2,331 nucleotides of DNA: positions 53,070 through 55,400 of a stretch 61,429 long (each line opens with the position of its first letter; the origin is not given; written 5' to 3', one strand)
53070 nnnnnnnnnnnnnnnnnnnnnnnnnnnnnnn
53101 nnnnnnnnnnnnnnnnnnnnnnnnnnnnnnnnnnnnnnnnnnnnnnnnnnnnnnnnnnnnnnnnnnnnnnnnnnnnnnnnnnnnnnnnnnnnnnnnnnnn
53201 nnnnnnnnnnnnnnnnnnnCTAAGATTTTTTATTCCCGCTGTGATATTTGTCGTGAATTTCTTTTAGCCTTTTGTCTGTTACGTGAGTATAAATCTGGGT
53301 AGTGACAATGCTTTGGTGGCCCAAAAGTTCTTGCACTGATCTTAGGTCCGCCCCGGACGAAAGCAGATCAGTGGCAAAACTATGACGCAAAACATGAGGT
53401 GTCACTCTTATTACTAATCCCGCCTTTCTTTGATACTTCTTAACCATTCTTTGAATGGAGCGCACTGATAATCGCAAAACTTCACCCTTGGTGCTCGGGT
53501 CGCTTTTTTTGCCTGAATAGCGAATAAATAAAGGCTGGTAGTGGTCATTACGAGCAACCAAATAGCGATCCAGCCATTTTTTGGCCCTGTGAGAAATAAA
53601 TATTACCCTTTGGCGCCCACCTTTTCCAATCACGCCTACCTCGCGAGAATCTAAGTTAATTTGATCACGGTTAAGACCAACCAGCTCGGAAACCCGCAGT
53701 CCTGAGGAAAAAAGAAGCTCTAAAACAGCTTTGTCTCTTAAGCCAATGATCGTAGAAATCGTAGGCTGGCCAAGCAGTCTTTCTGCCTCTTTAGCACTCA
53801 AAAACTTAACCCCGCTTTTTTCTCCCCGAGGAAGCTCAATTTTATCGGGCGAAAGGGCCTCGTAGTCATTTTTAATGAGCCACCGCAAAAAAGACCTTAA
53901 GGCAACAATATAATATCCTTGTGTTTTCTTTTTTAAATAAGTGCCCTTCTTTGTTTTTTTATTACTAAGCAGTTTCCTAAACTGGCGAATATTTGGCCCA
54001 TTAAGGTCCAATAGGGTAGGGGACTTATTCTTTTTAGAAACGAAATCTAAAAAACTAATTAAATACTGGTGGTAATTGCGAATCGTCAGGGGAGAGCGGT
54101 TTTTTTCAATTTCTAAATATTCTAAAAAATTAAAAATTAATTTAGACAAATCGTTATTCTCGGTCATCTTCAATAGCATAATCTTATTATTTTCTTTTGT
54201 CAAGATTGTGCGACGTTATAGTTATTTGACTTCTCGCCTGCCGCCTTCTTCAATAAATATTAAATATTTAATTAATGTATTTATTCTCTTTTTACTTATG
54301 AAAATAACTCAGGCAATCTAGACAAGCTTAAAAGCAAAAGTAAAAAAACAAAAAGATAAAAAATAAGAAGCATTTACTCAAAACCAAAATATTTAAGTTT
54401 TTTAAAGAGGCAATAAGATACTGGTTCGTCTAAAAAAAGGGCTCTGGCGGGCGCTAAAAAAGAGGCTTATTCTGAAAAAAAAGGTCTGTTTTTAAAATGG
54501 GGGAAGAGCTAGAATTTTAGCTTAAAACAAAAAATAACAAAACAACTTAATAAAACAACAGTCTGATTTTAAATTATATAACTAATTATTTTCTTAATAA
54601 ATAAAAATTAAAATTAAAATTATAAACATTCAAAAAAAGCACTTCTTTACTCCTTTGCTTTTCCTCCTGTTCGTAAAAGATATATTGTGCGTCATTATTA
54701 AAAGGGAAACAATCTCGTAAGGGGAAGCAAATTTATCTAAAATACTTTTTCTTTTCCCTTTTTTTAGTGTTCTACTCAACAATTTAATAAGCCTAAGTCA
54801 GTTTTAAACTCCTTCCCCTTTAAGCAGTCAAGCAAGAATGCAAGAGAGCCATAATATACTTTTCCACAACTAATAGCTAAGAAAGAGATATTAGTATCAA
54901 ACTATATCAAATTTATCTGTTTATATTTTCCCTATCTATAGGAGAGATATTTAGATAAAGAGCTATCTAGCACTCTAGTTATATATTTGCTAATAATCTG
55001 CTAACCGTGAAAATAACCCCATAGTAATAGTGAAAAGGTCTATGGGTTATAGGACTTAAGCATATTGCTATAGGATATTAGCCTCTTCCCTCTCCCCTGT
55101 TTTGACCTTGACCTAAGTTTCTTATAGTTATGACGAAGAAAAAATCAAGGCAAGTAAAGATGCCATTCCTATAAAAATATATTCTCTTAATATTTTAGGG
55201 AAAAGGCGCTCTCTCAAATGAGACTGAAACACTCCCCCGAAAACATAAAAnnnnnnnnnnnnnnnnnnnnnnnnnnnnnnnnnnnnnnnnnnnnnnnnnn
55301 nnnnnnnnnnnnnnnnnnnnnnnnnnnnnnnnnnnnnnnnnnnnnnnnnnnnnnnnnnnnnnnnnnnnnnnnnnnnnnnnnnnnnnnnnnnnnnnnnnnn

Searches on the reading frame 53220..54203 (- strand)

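Call 74: search_protein_families(library=ncbifam, proteins=[window:53220-54203:-], max_evalue=0.01)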
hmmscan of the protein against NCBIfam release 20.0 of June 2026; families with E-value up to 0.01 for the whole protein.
window:53220-54203:- (327 aa): 12 families
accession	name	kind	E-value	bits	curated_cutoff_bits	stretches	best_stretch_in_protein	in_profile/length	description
TIGR02224.1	recomb_XerC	equivalog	4.6e-76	256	335.15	1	25-325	2-294/295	tyrosine recombinase XerC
TIGR02225.1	recomb_XerD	equivalog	1.3e-73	247.8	329.6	1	25-322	2-288/290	site-specific tyrosine recombinase XerD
NF001399.0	PRK00283.1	subfamily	2.4e-70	237.2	279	1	20-322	6-297/300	tyrosine recombinase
NF040815.2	recomb_XerA_Arch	equivalog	6e-69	232.5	220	1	25-316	2-262/263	site-specific tyrosine recombinase/integron integrase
NF002331.0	PRK01287.1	subfamily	5.4e-57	193.4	371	1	13-326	20-330/365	site-specific tyrosine recombinase XerC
NF003462.0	PRK05084.1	equivalog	8.2e-39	133.3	267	1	156-320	196-356/360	tyrosine recombinase XerS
TIGR02249.1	integrase_gron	subfamily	2.4e-32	112.6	265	2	241-314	231-306/315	integron integrase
NF011946.0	PRK15417.1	equivalog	2.5e-18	66.3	435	1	219-310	223-317/337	integron integrase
NF007371.0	PRK09871.1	subfamily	3.7e-14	52.7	222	1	133-320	5-186/198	tyrosine-type DNA invertase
NF007370.0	PRK09870.1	subfamily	8.4e-13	48.4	221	1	133-322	11-193/200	tyrosine-type DNA invertase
NF040693.1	recomb_GmtY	equivalog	7.2e-09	35.4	340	1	221-314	348-438/441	gamma-mobile-trio recombinase GmtY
NF041502.1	integrase_1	equivalog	4e-08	32.4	350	1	242-318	294-370/484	site-specific integrase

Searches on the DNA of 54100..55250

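Call 107: search_rna_families(source=window, start=54100, end=55250, threshold=evalue, max_evalue=1)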
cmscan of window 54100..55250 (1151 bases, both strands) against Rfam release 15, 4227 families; matches with E-value up to 1: 2.
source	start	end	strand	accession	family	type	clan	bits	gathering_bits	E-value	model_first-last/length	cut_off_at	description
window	55061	55181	-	RF04134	MIR7504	Gene; miRNA;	-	22.9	83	0.32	1-124/124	no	MIR7504 microRNA precursor family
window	54900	54964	-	RF01263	snR191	Gene; snRNA; snoRNA; HACA-box;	CL00043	18.1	46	0.15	7-75/273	no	Small nucleolar RNA snR191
